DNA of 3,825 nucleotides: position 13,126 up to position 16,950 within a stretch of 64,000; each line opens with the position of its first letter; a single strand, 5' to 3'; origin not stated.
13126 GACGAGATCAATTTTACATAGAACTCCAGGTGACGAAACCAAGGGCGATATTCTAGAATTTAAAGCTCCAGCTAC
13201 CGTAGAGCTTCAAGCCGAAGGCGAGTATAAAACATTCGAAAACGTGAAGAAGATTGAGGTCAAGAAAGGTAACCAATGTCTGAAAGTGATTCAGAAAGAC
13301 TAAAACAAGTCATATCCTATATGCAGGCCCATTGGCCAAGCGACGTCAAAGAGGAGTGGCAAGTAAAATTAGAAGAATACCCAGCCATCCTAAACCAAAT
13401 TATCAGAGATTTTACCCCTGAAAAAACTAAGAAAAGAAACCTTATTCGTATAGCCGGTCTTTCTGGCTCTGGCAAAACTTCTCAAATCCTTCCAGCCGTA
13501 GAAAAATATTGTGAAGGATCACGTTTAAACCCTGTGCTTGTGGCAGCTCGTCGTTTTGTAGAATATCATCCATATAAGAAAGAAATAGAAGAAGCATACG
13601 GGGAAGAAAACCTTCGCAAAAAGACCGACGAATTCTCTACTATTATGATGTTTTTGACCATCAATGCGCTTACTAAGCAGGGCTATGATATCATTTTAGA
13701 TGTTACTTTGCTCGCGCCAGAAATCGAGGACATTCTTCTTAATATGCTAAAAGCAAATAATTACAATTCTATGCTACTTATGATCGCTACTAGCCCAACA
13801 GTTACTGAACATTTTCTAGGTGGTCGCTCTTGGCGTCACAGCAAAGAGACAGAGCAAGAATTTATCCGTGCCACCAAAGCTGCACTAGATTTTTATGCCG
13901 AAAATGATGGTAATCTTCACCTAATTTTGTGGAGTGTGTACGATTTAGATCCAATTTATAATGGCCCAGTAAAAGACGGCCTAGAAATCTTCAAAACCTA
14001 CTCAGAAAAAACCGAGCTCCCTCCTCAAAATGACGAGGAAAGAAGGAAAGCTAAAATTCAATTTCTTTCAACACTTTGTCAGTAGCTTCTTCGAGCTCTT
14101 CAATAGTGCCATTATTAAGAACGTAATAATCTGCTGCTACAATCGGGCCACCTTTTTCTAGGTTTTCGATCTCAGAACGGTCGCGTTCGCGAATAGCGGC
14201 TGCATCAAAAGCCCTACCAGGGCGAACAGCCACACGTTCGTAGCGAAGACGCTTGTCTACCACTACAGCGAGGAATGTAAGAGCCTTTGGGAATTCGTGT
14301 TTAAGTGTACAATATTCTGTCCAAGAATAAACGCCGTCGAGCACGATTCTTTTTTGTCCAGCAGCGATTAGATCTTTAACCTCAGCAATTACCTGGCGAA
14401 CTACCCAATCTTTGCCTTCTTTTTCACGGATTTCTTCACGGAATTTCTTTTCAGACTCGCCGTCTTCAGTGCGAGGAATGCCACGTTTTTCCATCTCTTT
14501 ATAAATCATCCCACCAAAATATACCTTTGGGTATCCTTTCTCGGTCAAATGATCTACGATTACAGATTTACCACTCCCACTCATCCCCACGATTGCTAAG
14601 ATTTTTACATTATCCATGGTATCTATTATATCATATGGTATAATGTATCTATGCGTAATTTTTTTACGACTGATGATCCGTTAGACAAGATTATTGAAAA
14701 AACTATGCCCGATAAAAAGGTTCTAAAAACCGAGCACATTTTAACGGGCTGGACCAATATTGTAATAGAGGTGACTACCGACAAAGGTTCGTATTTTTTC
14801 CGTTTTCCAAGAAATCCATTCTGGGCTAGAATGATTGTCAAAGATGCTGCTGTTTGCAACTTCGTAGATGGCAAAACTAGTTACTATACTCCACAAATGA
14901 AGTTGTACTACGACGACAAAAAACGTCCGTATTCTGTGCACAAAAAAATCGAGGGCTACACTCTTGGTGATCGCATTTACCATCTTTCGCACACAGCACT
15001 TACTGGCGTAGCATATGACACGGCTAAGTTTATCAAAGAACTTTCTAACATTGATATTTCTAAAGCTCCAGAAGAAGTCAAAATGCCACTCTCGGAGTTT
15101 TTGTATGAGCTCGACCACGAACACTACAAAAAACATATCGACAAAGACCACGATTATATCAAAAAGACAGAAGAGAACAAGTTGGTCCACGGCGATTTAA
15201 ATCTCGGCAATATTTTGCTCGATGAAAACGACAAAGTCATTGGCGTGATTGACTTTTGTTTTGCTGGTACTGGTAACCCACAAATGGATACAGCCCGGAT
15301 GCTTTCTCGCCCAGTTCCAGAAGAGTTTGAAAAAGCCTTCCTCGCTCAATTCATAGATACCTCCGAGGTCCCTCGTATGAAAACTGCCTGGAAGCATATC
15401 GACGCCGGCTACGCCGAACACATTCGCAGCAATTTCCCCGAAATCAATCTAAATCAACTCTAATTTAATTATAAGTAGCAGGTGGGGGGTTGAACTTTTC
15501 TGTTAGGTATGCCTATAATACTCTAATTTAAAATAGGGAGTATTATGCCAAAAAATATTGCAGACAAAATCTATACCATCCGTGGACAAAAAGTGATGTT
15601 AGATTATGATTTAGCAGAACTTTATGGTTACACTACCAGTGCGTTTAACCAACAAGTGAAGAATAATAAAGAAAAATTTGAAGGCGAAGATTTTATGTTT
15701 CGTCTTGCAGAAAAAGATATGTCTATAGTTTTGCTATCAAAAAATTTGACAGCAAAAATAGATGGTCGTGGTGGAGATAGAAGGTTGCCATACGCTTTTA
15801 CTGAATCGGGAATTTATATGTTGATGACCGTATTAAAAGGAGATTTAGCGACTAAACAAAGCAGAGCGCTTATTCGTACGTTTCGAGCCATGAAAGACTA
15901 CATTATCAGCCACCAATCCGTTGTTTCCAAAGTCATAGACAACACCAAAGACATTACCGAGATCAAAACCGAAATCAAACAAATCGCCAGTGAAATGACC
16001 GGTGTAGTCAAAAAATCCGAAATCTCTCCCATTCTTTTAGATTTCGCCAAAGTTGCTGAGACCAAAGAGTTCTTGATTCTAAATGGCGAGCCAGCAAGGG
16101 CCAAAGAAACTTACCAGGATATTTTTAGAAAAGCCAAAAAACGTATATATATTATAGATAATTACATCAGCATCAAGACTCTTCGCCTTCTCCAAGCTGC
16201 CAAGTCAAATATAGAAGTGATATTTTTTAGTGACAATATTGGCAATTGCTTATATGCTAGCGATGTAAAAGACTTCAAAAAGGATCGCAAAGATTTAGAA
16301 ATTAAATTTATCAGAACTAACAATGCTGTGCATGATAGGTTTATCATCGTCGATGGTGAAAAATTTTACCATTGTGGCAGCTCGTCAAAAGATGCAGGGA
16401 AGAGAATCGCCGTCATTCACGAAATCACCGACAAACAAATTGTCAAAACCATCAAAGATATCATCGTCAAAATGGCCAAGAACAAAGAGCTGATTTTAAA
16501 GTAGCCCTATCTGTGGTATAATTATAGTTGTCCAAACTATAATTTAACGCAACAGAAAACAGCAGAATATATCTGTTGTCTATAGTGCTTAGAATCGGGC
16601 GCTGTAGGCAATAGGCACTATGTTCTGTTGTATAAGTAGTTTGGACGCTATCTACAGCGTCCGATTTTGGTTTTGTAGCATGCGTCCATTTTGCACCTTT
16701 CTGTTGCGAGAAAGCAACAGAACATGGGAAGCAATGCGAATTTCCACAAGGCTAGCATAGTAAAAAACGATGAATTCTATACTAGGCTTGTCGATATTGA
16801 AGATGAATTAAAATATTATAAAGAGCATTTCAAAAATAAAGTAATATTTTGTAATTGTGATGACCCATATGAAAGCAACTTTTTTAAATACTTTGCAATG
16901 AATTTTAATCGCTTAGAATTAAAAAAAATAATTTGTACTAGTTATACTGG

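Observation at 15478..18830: AT-rich defence-like islet: ORF6N/PLD(HxR)-like protein, EcoRI-like N6A methyltransferase and DUF262-HNH nuclease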

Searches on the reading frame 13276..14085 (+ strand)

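Call 3: search_protein_families(library=pfam, proteins=[window:13276-14085:+], max_evalue=0.01)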
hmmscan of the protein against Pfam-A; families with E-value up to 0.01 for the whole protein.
window:13276-14085:+ (269 aa): 3 families
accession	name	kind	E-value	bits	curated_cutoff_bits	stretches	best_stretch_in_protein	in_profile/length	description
PF06414.18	Zeta_toxin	-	4.3e-17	62.7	22.3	1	48-196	11-162/199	Zeta toxin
PF13671.12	AAA_33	-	0.00052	20.8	27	1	56-201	1-137/143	AAA domain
PF07652.20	Flavi_DEAD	-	0.00076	19.9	21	1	52-120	2-65/148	Flavivirus DEAD domain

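Call 98: search_protein_families(library=padloc, proteins=[window:13276-14085:+], max_evalue=0.00001)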
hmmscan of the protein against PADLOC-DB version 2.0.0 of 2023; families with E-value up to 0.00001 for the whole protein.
window:13276-14085:+ (269 aa): 0 families

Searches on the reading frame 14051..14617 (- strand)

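Call 3: search_protein_families(library=pfam, proteins=[window:14051-14617:-], max_evalue=0.01)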
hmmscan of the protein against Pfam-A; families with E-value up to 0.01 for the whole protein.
window:14051-14617:- (188 aa): 5 families
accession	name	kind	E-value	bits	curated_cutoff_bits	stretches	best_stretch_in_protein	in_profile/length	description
PF13238.12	AAA_18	-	1.1e-08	36.1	29.4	1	8-134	2-113/128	AAA domain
PF13207.12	AAA_17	-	1.5e-06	29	27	1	10-129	1-119/136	AAA domain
PF01637.24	ATPase_2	-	0.0034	17.7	33.2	1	5-93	21-114/225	ATPase domain predominantly from Archaea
PF00931.28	NB-ARC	-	0.0044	16.8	23.5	1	2-27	16-41/248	NB-ARC domain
PF00005.33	ABC_tran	-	0.005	17.9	25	1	5-30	12-37/137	ABC transporter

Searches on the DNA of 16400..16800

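Call 39: search_rna_families(source=window, start=16400, end=16800, threshold=evalue, max_evalue=10, show_alignments=2)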
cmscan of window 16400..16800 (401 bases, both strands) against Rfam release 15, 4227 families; matches with E-value up to 10: 6.
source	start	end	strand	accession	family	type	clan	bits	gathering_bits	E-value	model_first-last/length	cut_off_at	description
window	16498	16556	-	RF02396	sau-5949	Gene; sRNA;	-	24.2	56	0.15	1-59/59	no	Staphylococcus sRNA sau-5949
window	16630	16704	-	RF02074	STnc240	Gene; sRNA;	-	17.6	55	5.6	1-77/77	no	Enterobacterial sRNA STnc240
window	16497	16609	+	RF02314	TtnuHACA7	Gene; snRNA; snoRNA; HACA-box;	-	15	100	2.8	1-130/130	no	Tetrahymena snoRNA TtnuHACA7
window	16441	16532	-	RF00475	snosnR69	Gene; snRNA; snoRNA; CD-box;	CL00051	14.4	50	7.8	1-94/94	no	Small nucleolar RNA snR69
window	16516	16548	-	RF02469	Ms_IGR-7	Gene; sRNA;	-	13.5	45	4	22-54/118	no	Actinobacteria sRNA Ms_IGR-7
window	16650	16696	-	RF02248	Six3os1_3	Gene; lncRNA;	-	9.1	40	7.7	34-75/75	no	Six3os1 conserved region 3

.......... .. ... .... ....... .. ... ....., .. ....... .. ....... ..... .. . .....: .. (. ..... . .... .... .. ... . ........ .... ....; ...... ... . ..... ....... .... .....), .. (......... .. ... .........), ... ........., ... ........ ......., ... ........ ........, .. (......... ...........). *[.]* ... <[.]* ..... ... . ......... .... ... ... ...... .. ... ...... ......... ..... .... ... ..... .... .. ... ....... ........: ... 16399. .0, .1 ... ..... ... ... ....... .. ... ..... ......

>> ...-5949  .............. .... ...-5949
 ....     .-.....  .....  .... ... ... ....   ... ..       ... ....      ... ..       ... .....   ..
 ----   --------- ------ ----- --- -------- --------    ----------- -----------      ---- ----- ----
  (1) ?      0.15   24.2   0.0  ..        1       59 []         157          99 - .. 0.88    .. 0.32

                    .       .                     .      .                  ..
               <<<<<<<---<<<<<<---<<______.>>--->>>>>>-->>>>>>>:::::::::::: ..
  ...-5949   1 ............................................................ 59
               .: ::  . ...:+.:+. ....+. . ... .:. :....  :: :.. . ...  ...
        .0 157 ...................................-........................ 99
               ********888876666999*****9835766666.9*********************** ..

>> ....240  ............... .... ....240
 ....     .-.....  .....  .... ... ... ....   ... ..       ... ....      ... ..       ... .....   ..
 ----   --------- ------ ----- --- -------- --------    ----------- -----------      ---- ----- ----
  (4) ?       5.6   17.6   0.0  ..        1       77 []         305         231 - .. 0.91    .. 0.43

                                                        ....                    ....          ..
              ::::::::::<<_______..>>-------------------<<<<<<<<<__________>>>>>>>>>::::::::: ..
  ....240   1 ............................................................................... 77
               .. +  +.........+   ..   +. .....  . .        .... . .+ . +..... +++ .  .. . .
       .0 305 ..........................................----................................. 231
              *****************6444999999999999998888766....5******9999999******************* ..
